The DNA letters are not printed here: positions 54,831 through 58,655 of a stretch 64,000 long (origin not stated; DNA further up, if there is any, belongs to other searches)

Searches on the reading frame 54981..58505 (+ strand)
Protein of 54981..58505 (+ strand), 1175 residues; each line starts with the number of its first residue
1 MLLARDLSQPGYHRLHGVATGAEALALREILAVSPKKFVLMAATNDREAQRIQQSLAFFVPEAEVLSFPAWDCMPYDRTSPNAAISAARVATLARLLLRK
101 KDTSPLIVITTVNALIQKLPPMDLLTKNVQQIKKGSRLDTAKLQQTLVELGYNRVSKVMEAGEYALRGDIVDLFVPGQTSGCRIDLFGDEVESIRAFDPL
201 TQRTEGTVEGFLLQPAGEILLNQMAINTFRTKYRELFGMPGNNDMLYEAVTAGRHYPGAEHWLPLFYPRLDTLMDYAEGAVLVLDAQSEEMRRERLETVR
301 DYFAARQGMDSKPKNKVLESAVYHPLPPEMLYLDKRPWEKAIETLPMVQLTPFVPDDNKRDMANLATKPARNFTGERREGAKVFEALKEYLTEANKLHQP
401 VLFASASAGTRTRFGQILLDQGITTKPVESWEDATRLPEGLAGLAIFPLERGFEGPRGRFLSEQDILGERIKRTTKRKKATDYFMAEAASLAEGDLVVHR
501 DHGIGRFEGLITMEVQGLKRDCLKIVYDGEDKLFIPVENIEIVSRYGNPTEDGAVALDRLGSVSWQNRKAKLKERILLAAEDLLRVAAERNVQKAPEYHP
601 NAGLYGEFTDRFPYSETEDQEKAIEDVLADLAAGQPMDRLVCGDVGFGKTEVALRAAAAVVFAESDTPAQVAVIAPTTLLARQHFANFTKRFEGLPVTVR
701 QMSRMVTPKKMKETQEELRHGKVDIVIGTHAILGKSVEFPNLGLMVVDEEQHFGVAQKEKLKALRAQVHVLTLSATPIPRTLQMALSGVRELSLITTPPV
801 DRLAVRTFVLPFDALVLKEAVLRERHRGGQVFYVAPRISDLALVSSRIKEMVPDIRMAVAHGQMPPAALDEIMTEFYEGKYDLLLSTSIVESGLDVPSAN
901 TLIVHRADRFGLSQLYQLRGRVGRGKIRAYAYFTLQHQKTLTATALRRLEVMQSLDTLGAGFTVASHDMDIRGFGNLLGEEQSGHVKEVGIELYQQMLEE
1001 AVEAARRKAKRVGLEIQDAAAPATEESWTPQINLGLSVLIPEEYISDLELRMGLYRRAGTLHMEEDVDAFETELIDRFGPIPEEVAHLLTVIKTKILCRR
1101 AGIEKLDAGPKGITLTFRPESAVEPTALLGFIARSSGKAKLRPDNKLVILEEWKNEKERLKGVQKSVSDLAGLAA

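Call 93: search_protein_families(library=pfam, proteins=[window:54981-58505:+], max_evalue=0.001)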
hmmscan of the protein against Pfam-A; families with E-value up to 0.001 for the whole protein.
window:54981-58505:+ (1175 aa): 8 families
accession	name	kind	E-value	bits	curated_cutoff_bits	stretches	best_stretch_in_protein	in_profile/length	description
PF00270.35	DEAD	-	1.6e-26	93.5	26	1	617-783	1-165/167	DEAD/DEAH box helicase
PF03461.20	TRCF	-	2.9e-26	92.1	25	1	1035-1126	2-93/95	TRCF domain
PF17757.6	UvrB_inter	-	3.8e-23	81.9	22.9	1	131-216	2-88/91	UvrB interaction domain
PF00271.37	Helicase_C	-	5.6e-21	75.3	23.5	1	818-925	7-109/110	Helicase conserved C-terminal domain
PF02559.22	CarD_TRCF_RID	-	1.8e-19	70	23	1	491-546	1-56/57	CarD-like/TRCF RID domain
PF04851.21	ResIII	-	1.2e-07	32.3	22.5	1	618-777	6-162/164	Type III restriction enzyme, res subunit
PF21132.2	MFD_D3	-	7.9e-05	23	21.8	1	397-454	5-59/73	MFD, D3 domain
PF14814.11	UB2H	-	0.00012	22.4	27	1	133-174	2-43/85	Bifunctional transglycosylase second domain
